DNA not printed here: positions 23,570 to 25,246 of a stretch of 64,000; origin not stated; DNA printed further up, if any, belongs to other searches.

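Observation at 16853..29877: SPI-4-like locus: giant RTX adhesin plus T1SS with an embedded MotA/MotB-like (SiiB/SiiA-like) proton-channel pair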

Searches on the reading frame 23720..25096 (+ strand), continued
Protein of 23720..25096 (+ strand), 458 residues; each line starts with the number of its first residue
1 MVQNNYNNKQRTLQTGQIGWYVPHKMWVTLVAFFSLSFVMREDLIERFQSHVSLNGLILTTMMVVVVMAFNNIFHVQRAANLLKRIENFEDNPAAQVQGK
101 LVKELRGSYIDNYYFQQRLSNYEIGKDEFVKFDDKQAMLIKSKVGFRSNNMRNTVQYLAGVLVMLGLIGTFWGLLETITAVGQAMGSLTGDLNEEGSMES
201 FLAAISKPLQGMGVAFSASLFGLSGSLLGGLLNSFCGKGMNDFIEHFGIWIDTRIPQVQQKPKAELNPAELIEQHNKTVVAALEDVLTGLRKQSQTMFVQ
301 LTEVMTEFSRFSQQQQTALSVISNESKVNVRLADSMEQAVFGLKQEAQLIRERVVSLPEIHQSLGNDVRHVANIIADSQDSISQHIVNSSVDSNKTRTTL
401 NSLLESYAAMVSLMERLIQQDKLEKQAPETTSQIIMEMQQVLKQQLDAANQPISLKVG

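Call 53: list_cluster_members(proteins=[P0001, P0181, P0024, P0025, P0039, P0044, P0064, P0068, P0073, P0012])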
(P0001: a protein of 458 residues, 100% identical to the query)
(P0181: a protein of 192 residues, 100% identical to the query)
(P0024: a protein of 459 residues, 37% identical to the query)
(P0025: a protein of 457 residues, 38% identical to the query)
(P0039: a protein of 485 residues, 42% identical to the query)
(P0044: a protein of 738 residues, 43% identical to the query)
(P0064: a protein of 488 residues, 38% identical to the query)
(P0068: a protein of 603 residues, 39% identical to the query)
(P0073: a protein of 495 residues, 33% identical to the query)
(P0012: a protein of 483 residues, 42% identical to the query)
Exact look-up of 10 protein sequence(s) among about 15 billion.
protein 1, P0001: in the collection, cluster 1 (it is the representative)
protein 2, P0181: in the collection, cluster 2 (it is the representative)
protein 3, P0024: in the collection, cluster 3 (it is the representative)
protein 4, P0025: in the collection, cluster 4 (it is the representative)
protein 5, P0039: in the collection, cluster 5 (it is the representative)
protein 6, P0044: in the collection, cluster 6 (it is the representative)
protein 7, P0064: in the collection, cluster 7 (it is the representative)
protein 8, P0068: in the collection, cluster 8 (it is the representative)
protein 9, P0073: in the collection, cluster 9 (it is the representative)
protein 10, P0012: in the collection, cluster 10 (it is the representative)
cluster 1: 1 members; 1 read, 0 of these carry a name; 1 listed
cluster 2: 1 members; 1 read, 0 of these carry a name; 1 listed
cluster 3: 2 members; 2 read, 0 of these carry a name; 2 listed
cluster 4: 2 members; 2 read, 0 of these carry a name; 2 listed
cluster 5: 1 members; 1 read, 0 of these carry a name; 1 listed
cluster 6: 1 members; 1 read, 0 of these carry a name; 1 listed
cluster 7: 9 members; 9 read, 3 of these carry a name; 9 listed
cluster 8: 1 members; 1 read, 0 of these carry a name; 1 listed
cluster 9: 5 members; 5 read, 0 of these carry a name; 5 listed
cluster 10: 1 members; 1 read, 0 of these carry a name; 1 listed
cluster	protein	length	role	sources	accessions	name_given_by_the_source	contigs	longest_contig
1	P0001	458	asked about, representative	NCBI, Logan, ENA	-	-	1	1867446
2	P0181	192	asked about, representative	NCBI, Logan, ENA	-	-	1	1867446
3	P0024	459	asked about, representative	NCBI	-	-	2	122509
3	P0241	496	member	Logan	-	-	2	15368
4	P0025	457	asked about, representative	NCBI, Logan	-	-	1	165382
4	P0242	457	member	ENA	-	-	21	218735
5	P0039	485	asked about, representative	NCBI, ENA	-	-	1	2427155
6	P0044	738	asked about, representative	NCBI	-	-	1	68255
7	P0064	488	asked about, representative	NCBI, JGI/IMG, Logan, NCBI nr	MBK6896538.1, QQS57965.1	MAG: hypothetical protein IPH06_08120 [Alphaproteobacteria bacterium] | hypothetical protein | hypothetical protein [Alphaproteobacteria bacterium]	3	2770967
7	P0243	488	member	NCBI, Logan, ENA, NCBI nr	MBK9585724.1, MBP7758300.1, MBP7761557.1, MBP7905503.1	MAG: hypothetical protein KA099_09275 [Alphaproteobacteria bacterium] | hypothetical protein [Alphaproteobacteria bacterium]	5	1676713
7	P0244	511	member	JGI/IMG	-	hypothetical protein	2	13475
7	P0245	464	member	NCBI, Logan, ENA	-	-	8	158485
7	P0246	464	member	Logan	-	-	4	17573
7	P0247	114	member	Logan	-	-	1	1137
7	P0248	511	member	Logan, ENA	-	-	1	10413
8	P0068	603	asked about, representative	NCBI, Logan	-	-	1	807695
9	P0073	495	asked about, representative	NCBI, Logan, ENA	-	-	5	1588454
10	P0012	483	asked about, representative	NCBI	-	-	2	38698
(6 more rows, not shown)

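Call 62: search_protein_families(library=padloc, proteins=[L016:10025-11224:+, L016:11224-12318:+], max_evalue=0.1)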
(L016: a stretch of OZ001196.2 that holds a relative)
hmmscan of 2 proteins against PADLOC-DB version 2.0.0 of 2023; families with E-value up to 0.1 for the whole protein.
L016:10025-11224:+ (399 aa): 13 families
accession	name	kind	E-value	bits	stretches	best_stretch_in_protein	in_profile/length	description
PDLC00597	ZorA1|ZorA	-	7.1e-14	49.4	1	122-310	104-266/683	MotA/ExbB/TolQ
PDLC00647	ZorA3|ZorA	-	8e-10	35.8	1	126-383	111-364/780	MotA/ExbB/TolQ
PDLC00635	ZorA2|ZorA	-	1.1e-06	26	1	120-317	40-221/505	MotA/ExbB/TolQ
PDLC00648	ZorA3|ZorA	-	1.3e-05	22.2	1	125-204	104-175/692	MotA/ExbB/TolQ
PDLC00650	ZorA3|ZorA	-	3.3e-05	20.6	2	126-204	106-176/1063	MotA/ExbB/TolQ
PDLC00601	ZorA1|ZorA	-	0.002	14.8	1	116-204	126-203/699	MotA/ExbB/TolQ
PDLC00640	ZorA2|ZorA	-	0.0021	14.8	1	105-323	24-211/590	MotA/ExbB/TolQ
PDLC00602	ZorA1|ZorA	-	0.0023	14.8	1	149-213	138-202/648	MotA/ExbB/TolQ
PDLC00639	ZorA2|ZorA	-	0.0051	13.7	1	164-260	80-181/494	MotA/ExbB/TolQ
PDLC00580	JetC3|JetC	-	0.014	11.6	1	245-358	746-860/1068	DUF3584 domain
PDLC00649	ZorA3|ZorA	-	0.015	11.7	0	125-344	105-302/698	MotA/ExbB/TolQ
PDLC02479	BrxC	-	0.026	10.7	1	213-318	970-1073/1172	BrxC-PglY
PDLC00512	JetC1|JetC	-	0.075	9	1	252-372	687-807/1123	DUF3584 domain; MukB-like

L016:11224-12318:+ (364 aa): 30 families (the best 25 are shown)
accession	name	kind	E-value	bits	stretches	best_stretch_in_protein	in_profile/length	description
PDLC00651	ZorB3|ZorB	-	9.3e-24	82.1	1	234-360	77-201/215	MotB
PDLC00609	ZorB1|ZorB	-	2.6e-15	54.6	1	196-362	41-215/232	MotB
PDLC00610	ZorB1|ZorB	-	3.5e-15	54.3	2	289-361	152-234/254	MotB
PDLC00608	ZorB1|ZorB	-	9.7e-15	52.5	1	246-362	95-226/243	MotB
PDLC00612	ZorB1|ZorB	-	4.9e-12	44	1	288-361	188-266/293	MotB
PDLC00641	ZorB2|ZorB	-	4.3e-08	31.1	1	234-361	79-222/238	MotB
PDLC00580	JetC3|JetC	-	3.8e-06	23.4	1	53-197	269-413/1068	DUF3584 domain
PDLC00611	ZorB1|ZorB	-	3.5e-05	21.6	1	224-324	70-169/240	MotB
PDLC00553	JetC2|JetC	-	0.00038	16.5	1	53-216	846-1002/1361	DUF3584 domain; MukB-like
PDLC03859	LmuB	-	0.00045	17.5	1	76-198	347-470/611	-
PDLC03862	LmuB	-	0.00061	16.2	1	77-208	376-500/643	-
PDLC02722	PbeC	-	0.00069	16.3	1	74-198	363-480/643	PbeC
PDLC00551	JetC2|JetC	-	0.00082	15.3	1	52-219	879-1047/1365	DUF3584 domain; MukB-like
PDLC00006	DruC1|DruC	-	0.00098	15.7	1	48-199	155-309/626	Unknown function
PDLC03868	LmuB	-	0.001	15.5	1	56-194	278-466/1035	-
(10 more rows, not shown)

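Call 63: search_protein_families(library=pfam, proteins=[L016:10025-11224:+, L016:11224-12318:+], max_evalue=0.1)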
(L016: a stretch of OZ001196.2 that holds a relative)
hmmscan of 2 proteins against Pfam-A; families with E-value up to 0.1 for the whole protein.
L016:10025-11224:+ (399 aa): 4 families
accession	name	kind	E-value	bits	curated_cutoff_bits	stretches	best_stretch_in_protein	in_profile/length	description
PF01618.21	MotA_ExbB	-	0.0064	16.7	22.9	1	97-154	20-77/127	MotA/TolQ/ExbB proton channel family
PF14357.11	DUF4404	-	0.0076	17.3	27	0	332-374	16-60/83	Domain of unknown function (DUF4404)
PF13675.11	PilJ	-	0.028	14.9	26.6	0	206-264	38-96/114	Type IV pili methyl-accepting chemotaxis transducer N-term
PF05549.16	Allexi_40kDa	-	0.065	13.2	26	1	247-321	88-163/271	Allexivirus 40kDa protein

L016:11224-12318:+ (364 aa): 14 families
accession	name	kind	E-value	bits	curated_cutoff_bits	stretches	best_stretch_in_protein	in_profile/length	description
PF00691.25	OmpA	-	5.4e-16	59.2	27.2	1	249-354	1-97/98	OmpA family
PF06160.17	EzrA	-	8.9e-06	24.7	39.6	1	52-204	276-424/557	Septation ring formation regulator, EzrA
PF25762.1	HAUS1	-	0.002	18.4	40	1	62-184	108-230/236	HAUS augmin-like complex subunit 1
PF25764.1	KIF21A_4th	-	0.0098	16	33.1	1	71-194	52-170/183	KIF21A-like domain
PF09486.15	HrpB7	-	0.013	16.4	29.7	1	67-191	7-132/157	Bacterial type III secretion protein (HrpB7)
PF13851.11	GAS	-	0.016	15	32.3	1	56-212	35-195/200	Growth-arrest specific micro-tubule binding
PF19745.5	FUT8_N_cat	-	0.017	14.4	27.6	1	27-204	14-198/499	Alpha-(1,6)-fucosyltransferase N- and catalytic domains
PF06810.17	Phage_scaffold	-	0.026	14.9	35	1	74-146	14-85/170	Phage capsid assembly scaffolding protein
PF10046.14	BLOC1_2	-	0.035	14.9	33.4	0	62-140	14-95/96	Biogenesis of lysosome-related organelles complex-1 subunit 2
PF19220.6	Rod_CreS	-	0.039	13.4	100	1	62-218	7-162/359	Crescentin, rod domain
PF10473.14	CENP-F_leu_zip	-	0.046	14.2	34.5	0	116-189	9-83/140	Leucine-rich repeats of kinetochore protein Cenp-F/LEK1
PF03961.19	FapA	-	0.068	13.2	31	0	156-238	153-236/272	Flagellar Assembly Protein A beta solenoid domain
PF17078.10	SHE3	-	0.078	13.1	30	0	56-214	47-203/228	SWI5-dependent HO expression protein 3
PF00261.25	Tropomyosin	-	0.08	12.8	38.6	0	80-203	4-127/242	Tropomyosin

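Call 74: search_protein_families(library=pfam, proteins=[L005:8467-9666:-], max_evalue=1)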
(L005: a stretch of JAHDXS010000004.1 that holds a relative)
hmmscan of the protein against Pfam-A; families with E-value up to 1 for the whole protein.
L005:8467-9666:- (400 aa): 1 family
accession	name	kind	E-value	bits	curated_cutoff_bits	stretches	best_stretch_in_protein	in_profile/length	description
PF20148.4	DUF6531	-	0.12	13.1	24.1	1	336-366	5-35/74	Domain of unknown function (DUF6531)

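Call 102: search_dna_similar(query=window:23720-25096:+, collection=plasmids, mode=protein, max_rows=15, max_evalue=0.00001)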
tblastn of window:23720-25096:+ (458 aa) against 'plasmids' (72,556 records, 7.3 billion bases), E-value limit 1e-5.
No match.

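Call 106: search_protein_representatives(protein=window:23720-25096:+)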
Query: 458 residues. Proteins with E-value up to 0.001 (for the whole library): 1463; up to 1e-10: 702; up to 1e-30: 83. The best 150 are listed.
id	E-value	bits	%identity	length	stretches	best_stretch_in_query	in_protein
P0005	6.7e-126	436.9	53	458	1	26-451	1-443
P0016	3.5e-86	306.1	41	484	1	9-450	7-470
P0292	9.4e-80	284.9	63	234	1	7-230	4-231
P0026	1.7e-63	231.4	37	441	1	17-397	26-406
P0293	1.8e-63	231.3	36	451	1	15-376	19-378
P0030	2.2e-60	221.1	48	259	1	199-438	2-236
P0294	2.6e-51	191.2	45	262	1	228-451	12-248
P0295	5.3e-48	180.3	37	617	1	7-386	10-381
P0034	2.0e-47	178.4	32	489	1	18-430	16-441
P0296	2.8e-47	177.9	34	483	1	13-358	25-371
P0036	4.8e-46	173.9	35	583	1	21-448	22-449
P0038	2.8e-45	171.4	43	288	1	193-446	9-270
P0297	3.4e-45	171.1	45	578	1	21-257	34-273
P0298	7.0e-45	170.1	43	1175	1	22-261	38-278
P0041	2.2e-44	168.4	32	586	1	26-440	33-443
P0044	8.4e-44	166.5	40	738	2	23-265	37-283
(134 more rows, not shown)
